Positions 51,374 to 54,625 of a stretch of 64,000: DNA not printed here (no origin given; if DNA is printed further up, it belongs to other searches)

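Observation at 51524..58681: ElbD-like fatty acyl ligase-carrier-reductase gene in one operon with PlsA/PlsR-like anaerobic plasmalogen synthase genes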

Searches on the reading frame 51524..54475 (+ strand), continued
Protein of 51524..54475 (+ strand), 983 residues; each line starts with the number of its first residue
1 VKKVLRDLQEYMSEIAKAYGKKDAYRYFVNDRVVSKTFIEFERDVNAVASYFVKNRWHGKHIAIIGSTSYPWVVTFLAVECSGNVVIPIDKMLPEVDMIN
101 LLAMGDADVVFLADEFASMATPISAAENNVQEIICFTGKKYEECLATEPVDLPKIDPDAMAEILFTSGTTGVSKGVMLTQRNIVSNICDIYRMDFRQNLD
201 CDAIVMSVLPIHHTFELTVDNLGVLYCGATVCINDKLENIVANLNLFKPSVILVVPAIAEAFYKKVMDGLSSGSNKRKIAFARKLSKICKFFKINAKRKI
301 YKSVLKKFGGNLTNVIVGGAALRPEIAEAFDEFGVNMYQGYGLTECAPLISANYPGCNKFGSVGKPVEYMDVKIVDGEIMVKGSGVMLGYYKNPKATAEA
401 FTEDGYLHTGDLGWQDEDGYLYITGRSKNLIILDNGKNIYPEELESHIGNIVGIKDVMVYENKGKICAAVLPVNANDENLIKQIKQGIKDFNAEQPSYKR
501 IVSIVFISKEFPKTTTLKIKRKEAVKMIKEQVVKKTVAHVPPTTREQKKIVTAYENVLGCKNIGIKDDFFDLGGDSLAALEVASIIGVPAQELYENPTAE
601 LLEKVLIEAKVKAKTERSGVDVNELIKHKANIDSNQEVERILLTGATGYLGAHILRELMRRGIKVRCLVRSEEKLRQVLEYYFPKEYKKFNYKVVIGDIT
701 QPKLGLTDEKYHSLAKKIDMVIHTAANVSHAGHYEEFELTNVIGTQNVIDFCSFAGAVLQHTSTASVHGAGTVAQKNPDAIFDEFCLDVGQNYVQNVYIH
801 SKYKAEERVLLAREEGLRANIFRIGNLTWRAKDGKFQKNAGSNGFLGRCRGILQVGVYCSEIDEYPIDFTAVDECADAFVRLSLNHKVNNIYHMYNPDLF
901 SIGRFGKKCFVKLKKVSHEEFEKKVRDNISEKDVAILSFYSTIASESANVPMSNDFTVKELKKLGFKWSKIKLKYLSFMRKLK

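Call 62: find_encoding_contigs(protein=P0169, flank=8000, max_places=2)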
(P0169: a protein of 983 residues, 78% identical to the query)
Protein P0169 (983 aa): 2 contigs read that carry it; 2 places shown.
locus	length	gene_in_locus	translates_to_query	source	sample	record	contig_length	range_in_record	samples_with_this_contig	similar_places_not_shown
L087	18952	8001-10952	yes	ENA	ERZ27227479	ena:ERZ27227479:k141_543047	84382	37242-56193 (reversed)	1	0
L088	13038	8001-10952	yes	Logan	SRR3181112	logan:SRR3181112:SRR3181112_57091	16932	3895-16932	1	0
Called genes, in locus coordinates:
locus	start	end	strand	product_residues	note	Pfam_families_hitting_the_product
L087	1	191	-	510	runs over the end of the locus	PF00135:COesterase, PF20434:BD-FAE, PF07859:Abhydrolase_3 (faint)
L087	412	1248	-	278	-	PF02517:Rce1-like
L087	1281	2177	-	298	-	PF02517:Rce1-like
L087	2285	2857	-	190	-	PF07155:ECF-ribofla_trS, PF12822:ECF_trnsprt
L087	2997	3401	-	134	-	PF12953:DUF3842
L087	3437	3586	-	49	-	-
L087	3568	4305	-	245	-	PF13784:Fic_N, PF02661:Fic (weak)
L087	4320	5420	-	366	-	PF16927:HisKA_7TM, PF00196:GerE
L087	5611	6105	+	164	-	-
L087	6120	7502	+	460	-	-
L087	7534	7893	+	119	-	-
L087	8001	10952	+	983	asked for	PF00501:AMP-binding, PF00550:PP-binding (weak), PF01073:3Beta_HSD, PF01370:Epimerase, PF02719:Polysacc_synt_2 (weak), PF04321:RmlD_sub_bind, PF07993:NAD_binding_4, PF16363:GDP_Man_Dehyd, +1 more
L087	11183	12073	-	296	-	PF12997:DUF3881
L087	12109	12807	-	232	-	-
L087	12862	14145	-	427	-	PF02403:Seryl_tRNA_N, PF00587:tRNA-synt_2b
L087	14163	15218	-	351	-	PF13487:HD_5, PF01966:HD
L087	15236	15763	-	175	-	PF14584:DUF4446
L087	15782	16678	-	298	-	PF02195:ParB_N, PF17762:HTH_ParB, PF23552:ParB_C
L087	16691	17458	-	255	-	PF00142:Fer4_NifH, PF01656:CbiA, PF02374:ArsA_ATPase, PF06564:CBP_BcsQ, PF09140:MipZ, PF10609:ParA, PF13614:AAA_31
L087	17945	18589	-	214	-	PF00072:Response_reg, PF08281:Sigma70_r4_2 (weak), PF00196:GerE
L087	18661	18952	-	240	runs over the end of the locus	PF02527:GidB, PF13847:Methyltransf_31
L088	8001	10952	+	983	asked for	PF00501:AMP-binding, PF00550:PP-binding (weak), PF01073:3Beta_HSD, PF01370:Epimerase, PF02719:Polysacc_synt_2 (weak), PF04321:RmlD_sub_bind, PF07993:NAD_binding_4, PF16363:GDP_Man_Dehyd, +1 more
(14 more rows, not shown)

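Call 63: find_encoding_contigs(protein=P0185, flank=8000, max_places=2)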
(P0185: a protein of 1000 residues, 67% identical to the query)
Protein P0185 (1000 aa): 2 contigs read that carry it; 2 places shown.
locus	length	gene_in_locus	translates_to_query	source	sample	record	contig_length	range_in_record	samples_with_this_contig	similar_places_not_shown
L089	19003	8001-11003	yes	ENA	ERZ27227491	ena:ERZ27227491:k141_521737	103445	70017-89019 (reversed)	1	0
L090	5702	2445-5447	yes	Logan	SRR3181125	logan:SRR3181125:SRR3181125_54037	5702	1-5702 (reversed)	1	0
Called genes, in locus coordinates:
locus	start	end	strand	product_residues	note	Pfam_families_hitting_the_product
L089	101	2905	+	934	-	PF00675:Peptidase_M16, PF05193:Peptidase_M16_C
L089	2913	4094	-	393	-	PF00924:MS_channel_2nd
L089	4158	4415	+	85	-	PF00216:Bac_DNA_binding, PF18291:HU-HIG (weak)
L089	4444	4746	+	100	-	PF07876:Dabb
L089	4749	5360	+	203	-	PF00160:Pro_isomerase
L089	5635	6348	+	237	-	PF02872:5_nucleotid_C (weak)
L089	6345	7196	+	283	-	PF00149:Metallophos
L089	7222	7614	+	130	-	PF13648:Lipocalin_4 (weak)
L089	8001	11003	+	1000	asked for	PF00501:AMP-binding, PF00550:PP-binding (weak), PF04321:RmlD_sub_bind (weak), PF01073:3Beta_HSD, PF01370:Epimerase, PF02719:Polysacc_synt_2 (weak), PF07993:NAD_binding_4, PF16363:GDP_Man_Dehyd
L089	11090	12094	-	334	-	PF00889:EF_TS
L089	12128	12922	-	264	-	PF00318:Ribosomal_S2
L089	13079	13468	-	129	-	PF00380:Ribosomal_S9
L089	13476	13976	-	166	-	PF00572:Ribosomal_L13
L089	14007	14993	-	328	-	PF00365:PFK, PF01513:NAD_kinase (weak)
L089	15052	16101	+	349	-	PF01207:Dus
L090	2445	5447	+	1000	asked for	PF00501:AMP-binding, PF00550:PP-binding (weak), PF04321:RmlD_sub_bind (weak), PF01073:3Beta_HSD, PF01370:Epimerase, PF02719:Polysacc_synt_2 (weak), PF07993:NAD_binding_4, PF16363:GDP_Man_Dehyd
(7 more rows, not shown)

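Call 64: find_encoding_contigs(protein=P0173, flank=8000, max_places=2)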
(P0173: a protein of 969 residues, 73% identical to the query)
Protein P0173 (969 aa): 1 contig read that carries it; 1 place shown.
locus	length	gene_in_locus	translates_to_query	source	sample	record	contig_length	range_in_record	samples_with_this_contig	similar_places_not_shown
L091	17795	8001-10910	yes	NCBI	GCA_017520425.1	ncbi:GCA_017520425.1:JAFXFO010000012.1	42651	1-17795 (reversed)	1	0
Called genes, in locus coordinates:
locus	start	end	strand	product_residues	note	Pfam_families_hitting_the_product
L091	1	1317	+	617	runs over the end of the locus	PF02463:SMC_N, PF11398:DUF2813 (faint), PF13175:AAA_15, PF13304:AAA_21 (weak)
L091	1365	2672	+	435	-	PF13218:DUF4026_N, PF22789:DUF4026_C, PF10077:DUF2314 (weak)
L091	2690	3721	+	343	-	PF10127:RlaP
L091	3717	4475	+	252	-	PF10127:RlaP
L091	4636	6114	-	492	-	PF00196:GerE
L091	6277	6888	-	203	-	PF13416:SBP_bac_8 (weak)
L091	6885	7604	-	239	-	PF13416:SBP_bac_8 (weak)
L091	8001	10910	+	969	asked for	PF00501:AMP-binding, PF01073:3Beta_HSD, PF01370:Epimerase, PF02719:Polysacc_synt_2, PF04321:RmlD_sub_bind, PF07993:NAD_binding_4, PF13460:NAD_binding_10 (weak), PF16363:GDP_Man_Dehyd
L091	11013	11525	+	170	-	PF22043:DUF6935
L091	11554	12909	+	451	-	-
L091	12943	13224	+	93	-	-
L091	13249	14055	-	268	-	PF02311:AraC_binding, PF12833:HTH_18, PF00165:HTH_AraC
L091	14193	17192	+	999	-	PF02837:Glyco_hydro_2_N, PF22666:Glyco_hydro_2_N2, PF00703:Glyco_hydro_2, PF02836:Glyco_hydro_2_C, PF16353:LacZ_4, PF02929:Bgal_small_N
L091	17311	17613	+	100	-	PF07876:Dabb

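Call 66: search_protein_families(library=ncbifam, proteins=[L087:6120-7502:+, L087:7534-7893:+, L087:5611-6105:+, L091:11554-12909:+, L091:12943-13224:+, L091:11013-11525:+], max_evalue=1)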
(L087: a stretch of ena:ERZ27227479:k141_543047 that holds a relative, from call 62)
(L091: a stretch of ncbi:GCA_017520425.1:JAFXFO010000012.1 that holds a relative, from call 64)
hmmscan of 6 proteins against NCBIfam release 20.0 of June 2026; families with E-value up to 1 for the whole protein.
L087:6120-7502:+ (460 aa): 3 families
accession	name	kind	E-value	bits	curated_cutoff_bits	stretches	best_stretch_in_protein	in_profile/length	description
NF042930.1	EF0163_fam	equivalog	0.0092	15.5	65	1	9-75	2-64/165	EF0163 family protein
NF033894.1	Eex_IncN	subfamily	0.062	13.2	33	1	5-31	1-25/65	EexN family lipoprotein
NF050142.1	PG1828_fam_lipo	equivalog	0.084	13.6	50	1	4-52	1-50/59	PG1828 family lipoprotein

L087:7534-7893:+ (119 aa): 0 families

L087:5611-6105:+ (164 aa): 2 families
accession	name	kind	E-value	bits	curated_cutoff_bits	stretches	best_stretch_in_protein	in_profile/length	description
TIGR03830.1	CxxCG_CxxCG_HTH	subfamily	0.0099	15.7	61.8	2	32-73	3-45/127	type II TA system antitoxin MqsA family protein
TIGR02419.1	C4_traR_proteo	subfamily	0.5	11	59.7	0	45-85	16-60/64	phage/conjugal plasmid C-4 type zinc finger protein, TraR family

L091:11554-12909:+ (451 aa): 3 families
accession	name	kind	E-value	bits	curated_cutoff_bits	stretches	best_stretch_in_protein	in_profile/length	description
NF050142.1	PG1828_fam_lipo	equivalog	0.0051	17.5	50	1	1-41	1-41/59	PG1828 family lipoprotein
NF042930.1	EF0163_fam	equivalog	0.0056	16.2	65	1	7-81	3-75/165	EF0163 family protein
TIGR03499.1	FlhF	equivalog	0.03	14.3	174.15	1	16-163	47-171/286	flagellar biosynthesis GTPase FlhF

L091:12943-13224:+ (93 aa): 0 families

L091:11013-11525:+ (170 aa): 0 families

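Call 69: search_protein_representatives(protein=window:51524-54472:+)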
Query: 983 residues. Proteins with E-value up to 0.001 (for the whole library): 179667; up to 1e-10: 83846; up to 1e-30: 15050. The best 150 are listed.
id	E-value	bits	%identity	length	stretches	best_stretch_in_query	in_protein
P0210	0.0e+00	1324.0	60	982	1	1-981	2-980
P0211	9.4e-231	785.0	42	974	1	12-979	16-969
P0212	3.6e-229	779.8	44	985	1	6-976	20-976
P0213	7.9e-226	768.7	43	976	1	5-978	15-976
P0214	7.7e-217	739.0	41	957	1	16-976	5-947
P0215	7.8e-207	705.9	43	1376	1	5-978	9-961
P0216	9.6e-207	705.6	41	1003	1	50-979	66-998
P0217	1.0e-202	692.3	41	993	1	5-977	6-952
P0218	3.7e-192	657.3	40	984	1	1-970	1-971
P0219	1.7e-190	651.8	39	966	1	6-976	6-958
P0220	2.0e-185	635.0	39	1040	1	5-977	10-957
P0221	4.4e-180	617.3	40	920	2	305-981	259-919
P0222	6.4e-180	616.8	39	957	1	7-976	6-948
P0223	3.9e-176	604.3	38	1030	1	6-980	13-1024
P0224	1.5e-175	602.4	39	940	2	306-971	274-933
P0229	8.6e-158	543.6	36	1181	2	38-521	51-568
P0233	7.4e-148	510.7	45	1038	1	357-977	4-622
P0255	2.9e-111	389.6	31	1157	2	7-523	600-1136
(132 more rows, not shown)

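Call 70: search_protein_families(library=pfam, proteins=[P0215, P0211, P0212, P0229, P0233, P0255], max_evalue=0.000001)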
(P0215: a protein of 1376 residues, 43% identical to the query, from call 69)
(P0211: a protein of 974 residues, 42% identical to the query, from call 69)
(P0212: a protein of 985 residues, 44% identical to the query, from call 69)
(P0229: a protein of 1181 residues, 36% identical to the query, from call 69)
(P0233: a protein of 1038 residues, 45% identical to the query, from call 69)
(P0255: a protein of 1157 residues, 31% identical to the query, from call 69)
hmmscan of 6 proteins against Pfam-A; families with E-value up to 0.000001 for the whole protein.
P0215 (1376 aa): 9 families
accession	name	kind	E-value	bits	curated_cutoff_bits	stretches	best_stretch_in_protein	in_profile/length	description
PF00501.34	AMP-binding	-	6.9e-59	200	29.9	1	18-376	3-384/384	AMP-binding enzyme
PF07993.18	NAD_binding_4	-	4.8e-44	150.9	20.1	1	626-861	1-257/258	Male sterility protein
PF00465.25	Fe-ADH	-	3.6e-38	131.2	31.3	1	1008-1169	5-168/168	Iron-containing alcohol dehydrogenase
PF25137.1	ADH_Fe_C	-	4.3e-29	102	27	1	1180-1372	1-191/194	Fe-containing alcohol dehydrogenase family, C-terminal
PF01370.27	Epimerase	-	5e-23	82.2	20.9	1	624-875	1-237/240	NAD dependent epimerase/dehydratase family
PF01073.25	3Beta_HSD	-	2.3e-16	60.1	22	1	626-796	2-162/280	3-beta hydroxysteroid dehydrogenase/isomerase family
PF16363.11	GDP_Man_Dehyd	-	6.2e-12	46.1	27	1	625-888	1-258/332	GDP-mannose 4,6 dehydratase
PF02719.21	Polysacc_synt_2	-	9.9e-08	31.9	20.2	1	625-738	2-119/293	Polysaccharide biosynthesis protein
PF13685.12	Fe-ADH_2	-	2.5e-07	31.3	28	0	1011-1099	4-94/149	Iron-containing alcohol dehydrogenase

P0211 (974 aa): 5 families
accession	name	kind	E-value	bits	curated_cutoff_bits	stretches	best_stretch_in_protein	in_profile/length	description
PF00501.34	AMP-binding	-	4.1e-60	204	29.9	1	25-392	10-384/384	AMP-binding enzyme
PF07993.18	NAD_binding_4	-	6.8e-45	153.7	20.1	1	633-868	1-257/258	Male sterility protein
PF01370.27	Epimerase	-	2.5e-17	63.6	20.9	1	631-875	1-227/240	NAD dependent epimerase/dehydratase family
PF01073.25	3Beta_HSD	-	2.1e-14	53.7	22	1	633-808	2-166/280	3-beta hydroxysteroid dehydrogenase/isomerase family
PF16363.11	GDP_Man_Dehyd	-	5.4e-07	29.8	27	1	632-765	1-140/332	GDP-mannose 4,6 dehydratase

P0212 (985 aa): 4 families
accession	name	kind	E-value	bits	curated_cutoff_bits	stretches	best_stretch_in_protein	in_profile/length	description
PF00501.34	AMP-binding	-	3.6e-58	197.6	29.9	1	30-397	5-384/384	AMP-binding enzyme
PF07993.18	NAD_binding_4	-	7.6e-47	160.1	20.1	1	644-878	1-257/258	Male sterility protein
PF01370.27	Epimerase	-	7.9e-15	55.4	20.9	1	642-883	1-225/240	NAD dependent epimerase/dehydratase family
PF01073.25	3Beta_HSD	-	1.2e-09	38.1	22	1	644-814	2-162/280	3-beta hydroxysteroid dehydrogenase/isomerase family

P0229 (1181 aa): 3 families
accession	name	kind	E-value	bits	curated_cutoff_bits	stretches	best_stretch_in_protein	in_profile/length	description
PF00501.34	AMP-binding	-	6.9e-133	443.6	29.9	2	625-1028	1-384/384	AMP-binding enzyme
PF23562.2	AMP-binding_C_3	-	1e-11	45.7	20.8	0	462-554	3-86/124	AMP-binding enzyme C-terminal domain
PF13193.12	AMP-binding_C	-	1.9e-08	35.5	24.5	0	475-565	1-76/76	AMP-binding enzyme C-terminal domain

P0233 (1038 aa): 6 families
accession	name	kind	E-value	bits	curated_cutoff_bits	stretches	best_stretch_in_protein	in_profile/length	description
PF07993.18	NAD_binding_4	-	3.9e-43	147.9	20.1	1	287-523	1-257/258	Male sterility protein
PF00465.25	Fe-ADH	-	1.9e-34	119.1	31.3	1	666-826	4-168/168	Iron-containing alcohol dehydrogenase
PF25137.1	ADH_Fe_C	-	5.1e-32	111.6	27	1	837-1031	1-193/194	Fe-containing alcohol dehydrogenase family, C-terminal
PF01370.27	Epimerase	-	1.2e-15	58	20.9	1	285-533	1-230/240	NAD dependent epimerase/dehydratase family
PF01073.25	3Beta_HSD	-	2.4e-11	43.6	22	1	287-465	2-168/280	3-beta hydroxysteroid dehydrogenase/isomerase family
PF16363.11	GDP_Man_Dehyd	-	6.1e-07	29.6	27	1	286-455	1-165/332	GDP-mannose 4,6 dehydratase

P0255 (1157 aa): 3 families
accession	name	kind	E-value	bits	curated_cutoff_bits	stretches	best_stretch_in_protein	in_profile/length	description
PF00501.34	AMP-binding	-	4e-150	500.3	29.9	2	608-992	4-384/384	AMP-binding enzyme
PF13193.12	AMP-binding_C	-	5.2e-14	53.4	24.5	0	1044-1116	1-62/76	AMP-binding enzyme C-terminal domain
PF23562.2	AMP-binding_C_3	-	1.1e-07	32.7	20.8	0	1031-1139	3-106/124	AMP-binding enzyme C-terminal domain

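Call 73: find_encoding_contigs(protein=P0181, flank=6000, max_places=2)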
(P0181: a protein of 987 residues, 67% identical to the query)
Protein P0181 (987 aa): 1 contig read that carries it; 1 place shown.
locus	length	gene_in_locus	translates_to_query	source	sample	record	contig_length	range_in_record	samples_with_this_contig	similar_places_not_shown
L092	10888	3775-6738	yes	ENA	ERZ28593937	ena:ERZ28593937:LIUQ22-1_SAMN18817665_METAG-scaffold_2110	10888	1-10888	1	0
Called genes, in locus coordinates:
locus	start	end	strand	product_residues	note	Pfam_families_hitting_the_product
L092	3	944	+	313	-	?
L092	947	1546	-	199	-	-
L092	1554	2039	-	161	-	PF04542:Sigma70_r2, PF08281:Sigma70_r4_2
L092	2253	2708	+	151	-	-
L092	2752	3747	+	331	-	PF00515:TPR_1 (faint), PF07719:TPR_2 (faint), PF13424:TPR_12 (faint), PF00196:GerE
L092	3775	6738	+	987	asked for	PF00501:AMP-binding, PF00550:PP-binding (weak), PF01073:3Beta_HSD, PF01370:Epimerase, PF02719:Polysacc_synt_2 (weak), PF04321:RmlD_sub_bind (weak), PF07993:NAD_binding_4, PF16363:GDP_Man_Dehyd, +1 more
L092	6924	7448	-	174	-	PF02517:Rce1-like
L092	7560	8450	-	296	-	PF01040:UbiA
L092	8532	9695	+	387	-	PF00246:Peptidase_M14 (faint)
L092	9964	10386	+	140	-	-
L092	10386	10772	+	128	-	PF13560:HTH_31 (weak), PF01381:HTH_3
